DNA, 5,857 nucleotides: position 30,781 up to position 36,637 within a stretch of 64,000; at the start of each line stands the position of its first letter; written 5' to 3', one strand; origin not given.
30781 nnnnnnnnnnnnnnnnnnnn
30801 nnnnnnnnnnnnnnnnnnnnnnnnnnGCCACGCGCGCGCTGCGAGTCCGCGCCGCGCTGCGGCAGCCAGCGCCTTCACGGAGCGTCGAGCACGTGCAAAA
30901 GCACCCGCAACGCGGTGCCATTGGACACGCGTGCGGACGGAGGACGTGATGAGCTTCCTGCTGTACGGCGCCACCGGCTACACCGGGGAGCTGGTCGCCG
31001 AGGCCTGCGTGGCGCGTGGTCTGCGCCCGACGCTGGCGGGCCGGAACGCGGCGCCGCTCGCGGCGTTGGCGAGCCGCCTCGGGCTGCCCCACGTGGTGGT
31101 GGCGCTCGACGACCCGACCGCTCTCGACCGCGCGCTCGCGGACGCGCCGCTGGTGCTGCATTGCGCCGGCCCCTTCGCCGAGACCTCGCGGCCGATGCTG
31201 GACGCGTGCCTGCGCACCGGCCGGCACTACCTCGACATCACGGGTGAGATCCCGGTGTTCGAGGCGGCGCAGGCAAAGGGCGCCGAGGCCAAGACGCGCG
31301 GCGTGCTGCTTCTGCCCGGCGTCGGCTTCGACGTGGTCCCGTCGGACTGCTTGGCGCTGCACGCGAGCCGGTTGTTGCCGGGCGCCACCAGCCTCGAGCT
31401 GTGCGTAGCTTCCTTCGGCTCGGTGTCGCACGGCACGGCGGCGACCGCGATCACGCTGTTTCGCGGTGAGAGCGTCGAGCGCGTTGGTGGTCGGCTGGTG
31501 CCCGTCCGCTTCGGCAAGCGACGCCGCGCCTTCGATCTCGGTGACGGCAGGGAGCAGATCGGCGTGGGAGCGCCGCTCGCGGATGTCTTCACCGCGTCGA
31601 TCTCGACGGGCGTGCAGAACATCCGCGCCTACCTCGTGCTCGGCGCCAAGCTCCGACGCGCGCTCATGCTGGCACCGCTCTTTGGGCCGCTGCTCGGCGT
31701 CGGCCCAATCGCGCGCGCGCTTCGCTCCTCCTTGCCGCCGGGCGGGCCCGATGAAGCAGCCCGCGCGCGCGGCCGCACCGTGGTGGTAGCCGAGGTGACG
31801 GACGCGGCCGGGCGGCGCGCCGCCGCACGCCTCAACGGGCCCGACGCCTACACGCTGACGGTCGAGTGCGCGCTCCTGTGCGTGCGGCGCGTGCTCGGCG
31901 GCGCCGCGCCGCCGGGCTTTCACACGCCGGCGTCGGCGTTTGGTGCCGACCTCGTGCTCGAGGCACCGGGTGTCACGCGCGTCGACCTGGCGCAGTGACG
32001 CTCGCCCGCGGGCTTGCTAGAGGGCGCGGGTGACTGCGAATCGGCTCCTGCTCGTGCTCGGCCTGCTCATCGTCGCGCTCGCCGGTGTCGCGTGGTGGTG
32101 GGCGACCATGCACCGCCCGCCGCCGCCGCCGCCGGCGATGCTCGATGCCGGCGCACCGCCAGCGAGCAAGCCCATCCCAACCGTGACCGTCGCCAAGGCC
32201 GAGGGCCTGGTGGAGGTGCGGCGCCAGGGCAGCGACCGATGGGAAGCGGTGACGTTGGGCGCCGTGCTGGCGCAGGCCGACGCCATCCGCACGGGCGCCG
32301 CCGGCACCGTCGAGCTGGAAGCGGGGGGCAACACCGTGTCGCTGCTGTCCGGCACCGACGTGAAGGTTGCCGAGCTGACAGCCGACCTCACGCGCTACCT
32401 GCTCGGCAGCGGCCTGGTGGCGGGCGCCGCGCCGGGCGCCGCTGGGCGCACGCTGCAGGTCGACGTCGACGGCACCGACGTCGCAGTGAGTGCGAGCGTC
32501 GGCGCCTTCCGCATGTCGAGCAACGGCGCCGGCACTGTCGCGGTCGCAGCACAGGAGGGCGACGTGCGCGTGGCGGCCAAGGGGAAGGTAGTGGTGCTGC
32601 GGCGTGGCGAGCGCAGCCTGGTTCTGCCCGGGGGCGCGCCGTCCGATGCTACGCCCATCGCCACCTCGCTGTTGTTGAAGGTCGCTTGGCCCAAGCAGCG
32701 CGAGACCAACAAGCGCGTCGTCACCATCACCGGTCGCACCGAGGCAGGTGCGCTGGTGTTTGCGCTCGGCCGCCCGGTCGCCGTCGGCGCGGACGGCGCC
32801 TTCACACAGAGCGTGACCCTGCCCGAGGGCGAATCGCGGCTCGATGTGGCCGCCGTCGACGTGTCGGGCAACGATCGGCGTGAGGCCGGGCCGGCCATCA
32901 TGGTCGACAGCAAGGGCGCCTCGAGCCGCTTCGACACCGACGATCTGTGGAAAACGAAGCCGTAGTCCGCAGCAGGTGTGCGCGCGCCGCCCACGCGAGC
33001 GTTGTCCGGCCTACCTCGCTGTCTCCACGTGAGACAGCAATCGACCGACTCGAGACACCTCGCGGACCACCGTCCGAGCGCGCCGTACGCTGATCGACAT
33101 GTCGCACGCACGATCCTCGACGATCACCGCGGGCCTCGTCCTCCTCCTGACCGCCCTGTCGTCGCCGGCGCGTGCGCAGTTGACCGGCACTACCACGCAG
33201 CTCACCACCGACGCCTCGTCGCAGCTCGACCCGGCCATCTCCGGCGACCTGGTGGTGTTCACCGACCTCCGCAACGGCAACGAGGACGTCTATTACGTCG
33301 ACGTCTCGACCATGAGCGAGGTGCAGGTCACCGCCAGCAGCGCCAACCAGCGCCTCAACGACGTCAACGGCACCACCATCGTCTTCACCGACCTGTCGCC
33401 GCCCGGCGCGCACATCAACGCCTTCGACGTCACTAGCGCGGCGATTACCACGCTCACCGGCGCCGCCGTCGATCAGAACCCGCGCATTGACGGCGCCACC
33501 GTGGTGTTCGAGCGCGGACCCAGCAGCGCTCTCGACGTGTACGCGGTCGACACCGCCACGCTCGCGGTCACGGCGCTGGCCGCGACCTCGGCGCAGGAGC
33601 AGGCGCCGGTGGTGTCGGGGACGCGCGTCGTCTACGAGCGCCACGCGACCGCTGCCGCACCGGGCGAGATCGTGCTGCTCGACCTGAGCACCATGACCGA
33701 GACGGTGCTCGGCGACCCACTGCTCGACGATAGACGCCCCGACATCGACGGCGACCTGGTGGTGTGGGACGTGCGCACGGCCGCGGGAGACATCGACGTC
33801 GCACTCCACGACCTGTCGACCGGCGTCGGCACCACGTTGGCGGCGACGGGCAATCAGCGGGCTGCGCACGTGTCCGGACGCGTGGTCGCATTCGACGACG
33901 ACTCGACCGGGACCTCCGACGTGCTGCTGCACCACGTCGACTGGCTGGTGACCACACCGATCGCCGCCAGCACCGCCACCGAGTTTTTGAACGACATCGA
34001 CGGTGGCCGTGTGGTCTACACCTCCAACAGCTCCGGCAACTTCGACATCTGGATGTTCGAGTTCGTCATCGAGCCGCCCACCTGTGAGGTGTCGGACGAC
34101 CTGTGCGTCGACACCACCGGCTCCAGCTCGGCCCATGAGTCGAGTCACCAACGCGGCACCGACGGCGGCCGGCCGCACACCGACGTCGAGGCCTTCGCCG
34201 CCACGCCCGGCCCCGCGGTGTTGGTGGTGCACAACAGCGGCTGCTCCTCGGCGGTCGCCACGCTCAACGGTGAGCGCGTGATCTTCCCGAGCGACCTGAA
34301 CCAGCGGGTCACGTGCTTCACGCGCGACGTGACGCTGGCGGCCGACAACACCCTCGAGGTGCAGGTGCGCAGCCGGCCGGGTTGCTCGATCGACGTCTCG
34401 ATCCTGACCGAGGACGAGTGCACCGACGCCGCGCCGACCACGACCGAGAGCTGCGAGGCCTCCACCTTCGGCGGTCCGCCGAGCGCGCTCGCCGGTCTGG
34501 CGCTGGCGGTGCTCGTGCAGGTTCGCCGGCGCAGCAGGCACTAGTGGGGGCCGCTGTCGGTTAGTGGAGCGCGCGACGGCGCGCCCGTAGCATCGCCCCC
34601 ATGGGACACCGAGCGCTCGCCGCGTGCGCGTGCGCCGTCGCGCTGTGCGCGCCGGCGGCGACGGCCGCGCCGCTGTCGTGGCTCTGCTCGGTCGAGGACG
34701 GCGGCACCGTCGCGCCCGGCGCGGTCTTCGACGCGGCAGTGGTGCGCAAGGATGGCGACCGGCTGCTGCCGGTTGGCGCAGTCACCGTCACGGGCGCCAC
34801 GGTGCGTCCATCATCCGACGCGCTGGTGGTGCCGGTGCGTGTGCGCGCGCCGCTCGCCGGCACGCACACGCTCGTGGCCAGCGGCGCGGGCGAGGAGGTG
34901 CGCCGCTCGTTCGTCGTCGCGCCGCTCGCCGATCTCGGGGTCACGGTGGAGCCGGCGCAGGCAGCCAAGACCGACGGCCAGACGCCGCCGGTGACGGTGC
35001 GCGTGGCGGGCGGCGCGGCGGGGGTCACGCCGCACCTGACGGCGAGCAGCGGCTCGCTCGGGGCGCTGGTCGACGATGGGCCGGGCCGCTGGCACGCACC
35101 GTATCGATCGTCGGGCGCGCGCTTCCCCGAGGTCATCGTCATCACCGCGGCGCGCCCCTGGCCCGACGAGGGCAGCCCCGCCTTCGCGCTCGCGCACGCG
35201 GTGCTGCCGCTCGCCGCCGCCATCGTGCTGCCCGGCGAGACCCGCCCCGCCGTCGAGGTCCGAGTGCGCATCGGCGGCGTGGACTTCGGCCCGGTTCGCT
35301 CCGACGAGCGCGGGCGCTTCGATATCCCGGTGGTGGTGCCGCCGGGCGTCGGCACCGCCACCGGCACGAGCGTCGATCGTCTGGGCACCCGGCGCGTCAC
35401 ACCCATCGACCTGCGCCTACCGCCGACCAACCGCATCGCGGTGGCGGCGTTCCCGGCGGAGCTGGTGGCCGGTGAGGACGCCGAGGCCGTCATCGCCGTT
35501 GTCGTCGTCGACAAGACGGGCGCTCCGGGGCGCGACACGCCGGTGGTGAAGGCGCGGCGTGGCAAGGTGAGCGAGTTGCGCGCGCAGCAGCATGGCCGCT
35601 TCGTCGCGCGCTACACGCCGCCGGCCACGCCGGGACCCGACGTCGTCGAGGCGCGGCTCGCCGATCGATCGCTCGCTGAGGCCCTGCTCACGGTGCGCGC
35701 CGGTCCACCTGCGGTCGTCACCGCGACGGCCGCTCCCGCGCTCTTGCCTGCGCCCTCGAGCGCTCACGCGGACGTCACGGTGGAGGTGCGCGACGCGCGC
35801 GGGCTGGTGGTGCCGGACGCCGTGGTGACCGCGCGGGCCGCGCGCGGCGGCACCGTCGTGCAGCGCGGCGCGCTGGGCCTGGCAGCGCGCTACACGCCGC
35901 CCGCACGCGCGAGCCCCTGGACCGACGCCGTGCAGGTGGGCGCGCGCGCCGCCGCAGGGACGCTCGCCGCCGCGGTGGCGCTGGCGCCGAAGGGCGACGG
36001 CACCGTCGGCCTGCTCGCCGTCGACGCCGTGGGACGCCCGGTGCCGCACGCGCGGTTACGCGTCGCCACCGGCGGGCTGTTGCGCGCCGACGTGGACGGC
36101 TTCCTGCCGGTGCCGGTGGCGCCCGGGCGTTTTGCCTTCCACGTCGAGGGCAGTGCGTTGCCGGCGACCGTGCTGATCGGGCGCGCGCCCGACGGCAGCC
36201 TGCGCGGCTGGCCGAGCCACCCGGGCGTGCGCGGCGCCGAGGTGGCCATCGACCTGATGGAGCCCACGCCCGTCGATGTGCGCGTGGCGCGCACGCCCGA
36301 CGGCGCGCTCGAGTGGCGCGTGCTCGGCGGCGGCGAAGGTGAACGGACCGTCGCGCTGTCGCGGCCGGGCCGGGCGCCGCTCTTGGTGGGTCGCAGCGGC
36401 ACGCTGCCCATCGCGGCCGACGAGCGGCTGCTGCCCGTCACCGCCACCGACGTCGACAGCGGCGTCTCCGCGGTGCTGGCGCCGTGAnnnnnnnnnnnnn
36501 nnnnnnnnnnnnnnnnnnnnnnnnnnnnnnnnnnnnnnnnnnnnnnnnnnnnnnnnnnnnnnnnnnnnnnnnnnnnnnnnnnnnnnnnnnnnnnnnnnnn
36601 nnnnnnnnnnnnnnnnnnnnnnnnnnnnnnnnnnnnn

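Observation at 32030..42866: Module of FecR-like protein, 7-bladed propeller-like MYXO-CTERM protein, and three overlapping giant secreted proteins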

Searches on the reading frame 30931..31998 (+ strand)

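Call 11: search_protein_families(library=pfam, proteins=[window:30931-31998:+], max_evalue=0.01)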
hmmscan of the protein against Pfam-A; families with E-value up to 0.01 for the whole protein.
window:30931-31998:+ (355 aa): 2 families
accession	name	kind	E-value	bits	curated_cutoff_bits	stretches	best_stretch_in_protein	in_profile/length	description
PF03435.24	Sacchrp_dh_NADP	-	7.4e-12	46.2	25.1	1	10-105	2-98/129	Saccharopine dehydrogenase NADP binding domain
PF13460.12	NAD_binding_10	-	3.7e-07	30.6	27.2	1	13-85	1-74/184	NAD(P)H-binding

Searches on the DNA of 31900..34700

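Call 110: search_rna_families(source=window, start=31900, end=34700, threshold=evalue, max_evalue=1)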
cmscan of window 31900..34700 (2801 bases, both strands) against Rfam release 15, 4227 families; matches with E-value up to 1: 0.
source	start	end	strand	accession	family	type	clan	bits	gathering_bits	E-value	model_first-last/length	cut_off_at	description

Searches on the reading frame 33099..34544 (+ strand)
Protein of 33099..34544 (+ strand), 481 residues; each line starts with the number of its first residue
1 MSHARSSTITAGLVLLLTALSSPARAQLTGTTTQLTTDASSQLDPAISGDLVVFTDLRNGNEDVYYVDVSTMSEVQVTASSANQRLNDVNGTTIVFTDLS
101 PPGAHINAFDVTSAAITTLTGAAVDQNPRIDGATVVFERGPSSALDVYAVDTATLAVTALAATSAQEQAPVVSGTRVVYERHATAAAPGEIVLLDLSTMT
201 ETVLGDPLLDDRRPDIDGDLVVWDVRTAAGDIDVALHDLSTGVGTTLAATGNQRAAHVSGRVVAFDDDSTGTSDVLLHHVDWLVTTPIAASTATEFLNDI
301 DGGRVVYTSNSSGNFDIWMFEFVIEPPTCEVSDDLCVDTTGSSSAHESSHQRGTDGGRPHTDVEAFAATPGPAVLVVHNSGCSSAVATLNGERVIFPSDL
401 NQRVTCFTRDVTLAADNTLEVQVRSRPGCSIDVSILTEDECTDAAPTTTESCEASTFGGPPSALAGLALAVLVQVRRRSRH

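Call 8: search_protein_families(library=pfam, proteins=[window:33099-34544:+], max_evalue=0.1)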
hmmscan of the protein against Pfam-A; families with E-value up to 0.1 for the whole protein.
window:33099-34544:+ (481 aa): 0 families

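Call 9: search_protein_families(library=ncbifam, proteins=[window:33099-34544:+], max_evalue=0.1)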
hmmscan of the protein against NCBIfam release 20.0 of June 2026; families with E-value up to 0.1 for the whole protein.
window:33099-34544:+ (481 aa): 4 families
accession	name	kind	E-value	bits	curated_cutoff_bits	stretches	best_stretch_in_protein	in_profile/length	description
TIGR04275.1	beta_prop_Msarc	repeat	2.8e-38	129.4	85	3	32-71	1-40/40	beta-propeller repeat protein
TIGR02800.1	propeller_TolB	equivalog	7.6e-09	35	343.15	1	29-153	268-398/418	Tol-Pal system beta propeller repeat protein TolB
TIGR03382.1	GC_trans_RRR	domain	0.017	15.7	15.85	1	452-478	2-26/27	MYXO-CTERM sorting domain-containing protein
TIGR03901.2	MYXO-CTERM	domain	0.02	15.3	20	1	458-480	12-34/34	MYXO-CTERM sorting domain-containing protein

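Call 53: search_solved_structures(query=window:33099-34541:+, max_evalue=1)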
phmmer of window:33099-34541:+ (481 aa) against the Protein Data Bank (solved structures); distinct sequences matched with E-value up to 1: 3.
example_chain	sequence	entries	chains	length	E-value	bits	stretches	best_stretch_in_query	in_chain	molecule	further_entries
7mx5_A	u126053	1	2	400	0.013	17.8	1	29-180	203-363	Tol-Pal system protein TolB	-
4r40_A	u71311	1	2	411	0.018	17.3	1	29-170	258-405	Protein TolB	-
4pwz_A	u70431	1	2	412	0.019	17.3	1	29-170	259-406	Protein TolB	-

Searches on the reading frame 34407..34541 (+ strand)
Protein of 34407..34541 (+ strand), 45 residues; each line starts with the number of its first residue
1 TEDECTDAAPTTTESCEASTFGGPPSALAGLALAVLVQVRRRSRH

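Call 71: search_protein_families(library=ncbifam, proteins=[window:34407-34541:+], max_evalue=1)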
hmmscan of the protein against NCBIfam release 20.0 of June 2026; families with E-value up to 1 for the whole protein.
seq(45 aa): 4 families
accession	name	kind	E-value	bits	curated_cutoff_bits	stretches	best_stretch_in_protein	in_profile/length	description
TIGR03901.2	MYXO-CTERM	domain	9.5e-05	22.7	20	1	18-44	8-34/34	MYXO-CTERM sorting domain-containing protein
TIGR03382.1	GC_trans_RRR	domain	0.00019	21.9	15.85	1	16-42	2-26/27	MYXO-CTERM sorting domain-containing protein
TIGR04126.1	PGF_CTERM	domain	0.0074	15.9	24.5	1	23-42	9-28/28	PGF-CTERM sorting domain-containing protein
TIGR03778.1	VPDSG_CTERM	subfamily_domain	0.048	13.8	22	1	27-42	9-24/24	VPDSG-CTERM sorting domain-containing protein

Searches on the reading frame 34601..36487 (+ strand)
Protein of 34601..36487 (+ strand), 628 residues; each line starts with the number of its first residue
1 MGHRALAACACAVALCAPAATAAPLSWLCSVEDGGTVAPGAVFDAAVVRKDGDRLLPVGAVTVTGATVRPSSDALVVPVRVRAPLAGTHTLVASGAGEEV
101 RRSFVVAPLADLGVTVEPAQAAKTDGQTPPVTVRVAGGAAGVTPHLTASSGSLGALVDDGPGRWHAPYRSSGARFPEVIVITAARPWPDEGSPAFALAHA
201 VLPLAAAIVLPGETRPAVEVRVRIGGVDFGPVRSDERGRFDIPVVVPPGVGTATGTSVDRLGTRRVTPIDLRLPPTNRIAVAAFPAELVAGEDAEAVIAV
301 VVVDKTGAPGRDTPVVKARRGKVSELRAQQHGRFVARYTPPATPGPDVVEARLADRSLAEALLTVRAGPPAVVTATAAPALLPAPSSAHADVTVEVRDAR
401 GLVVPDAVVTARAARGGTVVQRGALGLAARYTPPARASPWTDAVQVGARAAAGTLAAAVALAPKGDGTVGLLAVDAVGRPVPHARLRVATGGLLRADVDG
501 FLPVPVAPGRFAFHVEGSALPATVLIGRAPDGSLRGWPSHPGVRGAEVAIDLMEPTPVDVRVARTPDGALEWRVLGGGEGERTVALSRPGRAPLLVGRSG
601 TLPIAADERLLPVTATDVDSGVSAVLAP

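Call 8: search_protein_families(library=pfam, proteins=[window:34601-36487:+], max_evalue=0.1)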
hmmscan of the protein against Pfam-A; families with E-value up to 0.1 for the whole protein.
window:34601-36487:+ (628 aa): 2 families
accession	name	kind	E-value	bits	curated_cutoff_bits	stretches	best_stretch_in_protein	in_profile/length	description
PF09134.16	Invasin_D3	-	1.5e-05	25.9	33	1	280-355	6-84/98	Invasin, domain 3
PF02369.22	Big_1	-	0.0083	16.6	34.9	0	379-420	8-49/93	Bacterial Ig-like domain (group 1)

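Call 9: search_protein_families(library=ncbifam, proteins=[window:34601-36487:+], max_evalue=0.1)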
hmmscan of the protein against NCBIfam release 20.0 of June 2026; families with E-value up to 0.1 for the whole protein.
window:34601-36487:+ (628 aa): 0 families

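Call 52: search_solved_structures(query=window:34601-36484:+, max_evalue=1)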
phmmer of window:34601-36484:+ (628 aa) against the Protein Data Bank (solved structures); distinct sequences matched with E-value up to 1: 6.
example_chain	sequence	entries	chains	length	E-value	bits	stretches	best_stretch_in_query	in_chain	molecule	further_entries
3qgl_A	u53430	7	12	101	0.33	13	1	35-73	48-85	Sorting nexin-27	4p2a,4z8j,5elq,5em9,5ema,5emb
4ypj_A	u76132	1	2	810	0.34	12.9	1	332-414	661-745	Beta galactosidase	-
3qdo_A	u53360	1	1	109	0.35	12.9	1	35-73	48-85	Sorting nexin-27, G protein-activated inward rectifier potassium channel 3 chimera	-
3qe1_A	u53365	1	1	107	0.36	12.8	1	35-73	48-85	Sorting nexin-27, G protein-activated inward rectifier potassium channel 3 chimera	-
6sak_C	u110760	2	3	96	0.55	12.2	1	35-73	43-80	Sorting nexin-27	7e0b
8q2h_A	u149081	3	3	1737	0.77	11.7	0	332-414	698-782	beta-galactosidase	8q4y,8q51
